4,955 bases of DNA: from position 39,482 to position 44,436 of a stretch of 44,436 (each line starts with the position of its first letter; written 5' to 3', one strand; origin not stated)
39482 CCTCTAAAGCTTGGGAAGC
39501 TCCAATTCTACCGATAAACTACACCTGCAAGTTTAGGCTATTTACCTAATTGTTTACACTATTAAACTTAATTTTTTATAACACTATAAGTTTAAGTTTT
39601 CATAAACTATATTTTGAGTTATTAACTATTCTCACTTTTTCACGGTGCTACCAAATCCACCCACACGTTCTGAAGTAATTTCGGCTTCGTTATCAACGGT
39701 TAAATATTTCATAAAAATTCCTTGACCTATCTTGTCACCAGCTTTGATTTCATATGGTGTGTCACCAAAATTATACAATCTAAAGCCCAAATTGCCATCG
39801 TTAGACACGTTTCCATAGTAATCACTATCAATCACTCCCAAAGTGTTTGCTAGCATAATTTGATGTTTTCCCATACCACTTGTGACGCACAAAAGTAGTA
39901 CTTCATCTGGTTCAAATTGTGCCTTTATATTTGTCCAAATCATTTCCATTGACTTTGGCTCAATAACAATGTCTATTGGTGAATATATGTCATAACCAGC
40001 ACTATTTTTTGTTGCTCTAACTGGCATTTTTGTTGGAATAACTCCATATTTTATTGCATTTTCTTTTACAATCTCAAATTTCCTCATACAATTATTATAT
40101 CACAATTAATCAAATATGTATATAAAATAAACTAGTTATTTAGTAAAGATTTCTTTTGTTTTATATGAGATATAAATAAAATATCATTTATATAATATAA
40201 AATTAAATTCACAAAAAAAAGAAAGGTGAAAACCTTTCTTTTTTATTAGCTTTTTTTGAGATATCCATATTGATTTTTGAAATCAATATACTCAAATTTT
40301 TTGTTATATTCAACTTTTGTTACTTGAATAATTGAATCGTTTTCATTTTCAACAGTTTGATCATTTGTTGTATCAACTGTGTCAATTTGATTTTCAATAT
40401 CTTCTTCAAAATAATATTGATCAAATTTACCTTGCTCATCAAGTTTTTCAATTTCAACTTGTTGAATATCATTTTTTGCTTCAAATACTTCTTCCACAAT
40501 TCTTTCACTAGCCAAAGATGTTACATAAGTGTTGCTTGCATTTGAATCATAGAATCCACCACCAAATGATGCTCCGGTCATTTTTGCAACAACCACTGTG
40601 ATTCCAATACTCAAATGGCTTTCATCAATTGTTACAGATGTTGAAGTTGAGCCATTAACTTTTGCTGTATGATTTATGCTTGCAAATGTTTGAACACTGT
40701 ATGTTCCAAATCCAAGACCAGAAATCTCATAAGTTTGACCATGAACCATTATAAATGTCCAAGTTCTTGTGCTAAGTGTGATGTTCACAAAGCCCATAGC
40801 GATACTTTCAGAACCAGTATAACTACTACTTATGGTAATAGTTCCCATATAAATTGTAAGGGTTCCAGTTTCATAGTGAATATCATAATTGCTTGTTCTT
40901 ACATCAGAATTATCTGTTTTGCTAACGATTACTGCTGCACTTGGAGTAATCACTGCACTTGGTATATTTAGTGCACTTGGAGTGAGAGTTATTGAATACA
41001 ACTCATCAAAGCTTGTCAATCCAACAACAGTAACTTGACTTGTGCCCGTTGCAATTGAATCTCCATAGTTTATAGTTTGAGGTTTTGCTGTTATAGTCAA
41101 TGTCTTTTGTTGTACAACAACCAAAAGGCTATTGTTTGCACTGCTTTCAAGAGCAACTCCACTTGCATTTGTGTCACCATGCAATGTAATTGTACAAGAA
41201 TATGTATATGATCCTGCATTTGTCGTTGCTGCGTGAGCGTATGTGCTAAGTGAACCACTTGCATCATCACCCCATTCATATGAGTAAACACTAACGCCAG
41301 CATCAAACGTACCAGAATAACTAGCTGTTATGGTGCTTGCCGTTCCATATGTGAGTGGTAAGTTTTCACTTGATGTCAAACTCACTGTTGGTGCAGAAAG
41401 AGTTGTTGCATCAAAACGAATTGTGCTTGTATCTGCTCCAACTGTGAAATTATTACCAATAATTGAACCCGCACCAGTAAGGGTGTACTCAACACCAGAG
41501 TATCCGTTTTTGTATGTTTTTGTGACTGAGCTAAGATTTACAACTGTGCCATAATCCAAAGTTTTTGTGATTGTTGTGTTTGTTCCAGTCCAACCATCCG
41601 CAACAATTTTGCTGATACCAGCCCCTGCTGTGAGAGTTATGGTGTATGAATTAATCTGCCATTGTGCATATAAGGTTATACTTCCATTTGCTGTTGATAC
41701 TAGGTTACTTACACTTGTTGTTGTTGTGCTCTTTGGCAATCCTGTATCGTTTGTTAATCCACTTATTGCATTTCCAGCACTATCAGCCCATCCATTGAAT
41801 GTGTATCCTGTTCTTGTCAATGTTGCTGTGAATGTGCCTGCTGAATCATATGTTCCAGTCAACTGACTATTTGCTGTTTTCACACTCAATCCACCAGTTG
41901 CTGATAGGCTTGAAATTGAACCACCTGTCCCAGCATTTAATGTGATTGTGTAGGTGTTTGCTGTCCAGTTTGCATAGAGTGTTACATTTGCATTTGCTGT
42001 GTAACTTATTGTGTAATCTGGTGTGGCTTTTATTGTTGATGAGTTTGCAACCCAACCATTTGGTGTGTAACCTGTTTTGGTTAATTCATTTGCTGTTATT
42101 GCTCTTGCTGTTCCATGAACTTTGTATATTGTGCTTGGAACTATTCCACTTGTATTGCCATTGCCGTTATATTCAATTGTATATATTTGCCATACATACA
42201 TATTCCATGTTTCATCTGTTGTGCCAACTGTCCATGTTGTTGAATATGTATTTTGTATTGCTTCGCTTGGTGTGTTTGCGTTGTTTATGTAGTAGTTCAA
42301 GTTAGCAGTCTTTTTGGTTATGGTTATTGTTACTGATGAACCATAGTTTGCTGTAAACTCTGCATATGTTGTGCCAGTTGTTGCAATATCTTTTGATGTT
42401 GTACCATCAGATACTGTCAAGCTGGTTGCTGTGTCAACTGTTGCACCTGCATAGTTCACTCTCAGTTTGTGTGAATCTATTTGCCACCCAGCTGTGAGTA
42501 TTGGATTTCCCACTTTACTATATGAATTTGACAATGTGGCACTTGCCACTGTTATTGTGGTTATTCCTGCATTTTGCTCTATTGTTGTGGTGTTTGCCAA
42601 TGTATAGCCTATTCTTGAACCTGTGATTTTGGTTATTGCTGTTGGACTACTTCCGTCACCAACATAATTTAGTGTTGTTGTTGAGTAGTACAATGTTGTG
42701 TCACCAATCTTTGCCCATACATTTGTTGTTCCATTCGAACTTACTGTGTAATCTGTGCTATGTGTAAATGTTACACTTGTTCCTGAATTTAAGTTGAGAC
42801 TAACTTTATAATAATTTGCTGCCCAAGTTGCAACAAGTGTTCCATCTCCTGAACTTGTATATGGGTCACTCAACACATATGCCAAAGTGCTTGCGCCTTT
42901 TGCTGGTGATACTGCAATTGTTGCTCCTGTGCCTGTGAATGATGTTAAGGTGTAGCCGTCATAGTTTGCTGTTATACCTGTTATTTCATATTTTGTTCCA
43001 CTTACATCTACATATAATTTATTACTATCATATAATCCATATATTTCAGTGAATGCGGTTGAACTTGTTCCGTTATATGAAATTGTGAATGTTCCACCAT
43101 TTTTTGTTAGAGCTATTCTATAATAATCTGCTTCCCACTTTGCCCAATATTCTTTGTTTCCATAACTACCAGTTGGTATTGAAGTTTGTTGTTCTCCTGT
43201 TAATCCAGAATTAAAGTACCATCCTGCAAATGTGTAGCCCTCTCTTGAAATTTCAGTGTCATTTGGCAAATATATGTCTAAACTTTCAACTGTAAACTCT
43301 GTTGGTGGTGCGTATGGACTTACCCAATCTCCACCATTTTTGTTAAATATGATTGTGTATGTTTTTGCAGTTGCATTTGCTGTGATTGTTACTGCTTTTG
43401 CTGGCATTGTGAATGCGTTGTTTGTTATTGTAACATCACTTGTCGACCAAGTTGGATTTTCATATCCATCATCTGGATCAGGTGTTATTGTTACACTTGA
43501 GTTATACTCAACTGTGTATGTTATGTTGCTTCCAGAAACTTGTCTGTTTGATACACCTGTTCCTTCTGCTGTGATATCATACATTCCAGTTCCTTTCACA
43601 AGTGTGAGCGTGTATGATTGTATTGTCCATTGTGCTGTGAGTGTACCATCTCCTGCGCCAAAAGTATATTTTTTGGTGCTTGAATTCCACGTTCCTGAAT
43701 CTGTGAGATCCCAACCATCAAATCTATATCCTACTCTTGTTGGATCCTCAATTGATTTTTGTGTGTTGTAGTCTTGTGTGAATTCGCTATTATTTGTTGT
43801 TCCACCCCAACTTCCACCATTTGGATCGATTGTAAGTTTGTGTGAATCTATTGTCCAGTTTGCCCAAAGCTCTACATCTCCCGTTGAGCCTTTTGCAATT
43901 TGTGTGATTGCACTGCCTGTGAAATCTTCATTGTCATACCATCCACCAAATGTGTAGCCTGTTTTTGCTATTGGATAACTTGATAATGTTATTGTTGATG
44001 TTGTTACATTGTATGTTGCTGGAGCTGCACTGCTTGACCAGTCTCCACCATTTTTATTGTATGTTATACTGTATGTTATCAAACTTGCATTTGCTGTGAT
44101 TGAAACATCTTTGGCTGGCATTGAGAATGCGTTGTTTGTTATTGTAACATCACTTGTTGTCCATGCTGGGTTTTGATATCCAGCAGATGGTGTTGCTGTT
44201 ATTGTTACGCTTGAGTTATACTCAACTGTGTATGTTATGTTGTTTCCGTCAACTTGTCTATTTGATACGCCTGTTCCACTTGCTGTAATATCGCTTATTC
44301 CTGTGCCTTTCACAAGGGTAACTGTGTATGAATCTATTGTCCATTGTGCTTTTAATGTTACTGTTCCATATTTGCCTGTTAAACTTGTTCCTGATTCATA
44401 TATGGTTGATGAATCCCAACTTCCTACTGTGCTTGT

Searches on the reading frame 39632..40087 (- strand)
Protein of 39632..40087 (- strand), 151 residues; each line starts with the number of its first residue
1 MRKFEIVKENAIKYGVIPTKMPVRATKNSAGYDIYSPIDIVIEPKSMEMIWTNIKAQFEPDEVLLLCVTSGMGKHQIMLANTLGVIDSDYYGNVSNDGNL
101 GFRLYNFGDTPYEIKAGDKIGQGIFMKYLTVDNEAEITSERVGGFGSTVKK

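Call 94: search_protein_families(library=pfam, proteins=[window:39632-40087:-], max_evalue=0.001)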
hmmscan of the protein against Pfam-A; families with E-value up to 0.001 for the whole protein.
window:39632-40087:- (151 aa): 1 family
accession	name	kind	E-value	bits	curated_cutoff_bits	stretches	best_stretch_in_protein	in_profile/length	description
PF00692.24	dUTPase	-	5.3e-17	62.2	22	1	20-148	4-128/129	dUTPase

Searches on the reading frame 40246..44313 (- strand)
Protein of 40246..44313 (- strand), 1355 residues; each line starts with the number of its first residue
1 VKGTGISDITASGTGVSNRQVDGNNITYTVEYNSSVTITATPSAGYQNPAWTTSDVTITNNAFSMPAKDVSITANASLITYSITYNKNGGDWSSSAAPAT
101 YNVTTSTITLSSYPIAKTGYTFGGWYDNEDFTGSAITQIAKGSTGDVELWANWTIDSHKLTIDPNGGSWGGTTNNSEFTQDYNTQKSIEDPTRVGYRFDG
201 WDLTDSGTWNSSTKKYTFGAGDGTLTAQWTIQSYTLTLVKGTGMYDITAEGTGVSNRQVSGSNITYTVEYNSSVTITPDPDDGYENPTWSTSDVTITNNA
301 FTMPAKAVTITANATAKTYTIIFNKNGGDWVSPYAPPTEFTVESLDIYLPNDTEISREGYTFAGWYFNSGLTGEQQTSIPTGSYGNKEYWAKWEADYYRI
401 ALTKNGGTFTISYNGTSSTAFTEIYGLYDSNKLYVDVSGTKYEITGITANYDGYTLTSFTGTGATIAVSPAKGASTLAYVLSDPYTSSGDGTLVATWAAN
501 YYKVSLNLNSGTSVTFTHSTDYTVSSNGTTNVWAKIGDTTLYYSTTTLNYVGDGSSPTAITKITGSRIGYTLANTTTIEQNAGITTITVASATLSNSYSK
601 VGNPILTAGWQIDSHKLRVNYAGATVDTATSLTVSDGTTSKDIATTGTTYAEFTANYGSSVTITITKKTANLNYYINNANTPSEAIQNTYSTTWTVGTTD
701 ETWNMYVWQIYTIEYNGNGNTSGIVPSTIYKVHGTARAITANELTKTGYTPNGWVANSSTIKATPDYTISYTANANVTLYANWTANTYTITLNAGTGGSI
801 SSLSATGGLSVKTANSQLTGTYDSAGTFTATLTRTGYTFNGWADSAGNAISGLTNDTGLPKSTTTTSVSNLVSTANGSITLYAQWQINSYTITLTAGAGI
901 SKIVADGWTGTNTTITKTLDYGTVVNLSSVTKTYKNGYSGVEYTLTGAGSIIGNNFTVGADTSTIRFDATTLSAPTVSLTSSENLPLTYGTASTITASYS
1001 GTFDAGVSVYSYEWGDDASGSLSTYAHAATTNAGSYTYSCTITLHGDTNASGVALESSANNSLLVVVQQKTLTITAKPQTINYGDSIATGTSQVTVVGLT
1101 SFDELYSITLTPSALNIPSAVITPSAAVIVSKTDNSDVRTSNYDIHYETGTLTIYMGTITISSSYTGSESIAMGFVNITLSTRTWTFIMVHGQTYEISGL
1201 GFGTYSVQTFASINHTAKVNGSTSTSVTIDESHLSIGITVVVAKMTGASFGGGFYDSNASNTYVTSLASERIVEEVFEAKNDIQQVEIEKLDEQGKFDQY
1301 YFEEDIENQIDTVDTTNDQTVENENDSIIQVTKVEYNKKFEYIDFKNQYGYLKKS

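Call 22: search_protein_families(library=pfam, proteins=[window:40246-44313:-], max_evalue=0.00001)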
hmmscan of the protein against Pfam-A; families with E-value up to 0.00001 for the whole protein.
window:40246-44313:- (1355 aa): 2 families
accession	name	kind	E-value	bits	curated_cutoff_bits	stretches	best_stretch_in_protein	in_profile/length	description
PF09479.16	Flg_new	-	8.5e-25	87.1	27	3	81-151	1-64/65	Listeria-Bacteroides repeat domain (List_Bact_rpt)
PF18998.6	Flg_new_2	-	4e-11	43.2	23.6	1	30-75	19-68/73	Divergent InlB B-repeat domain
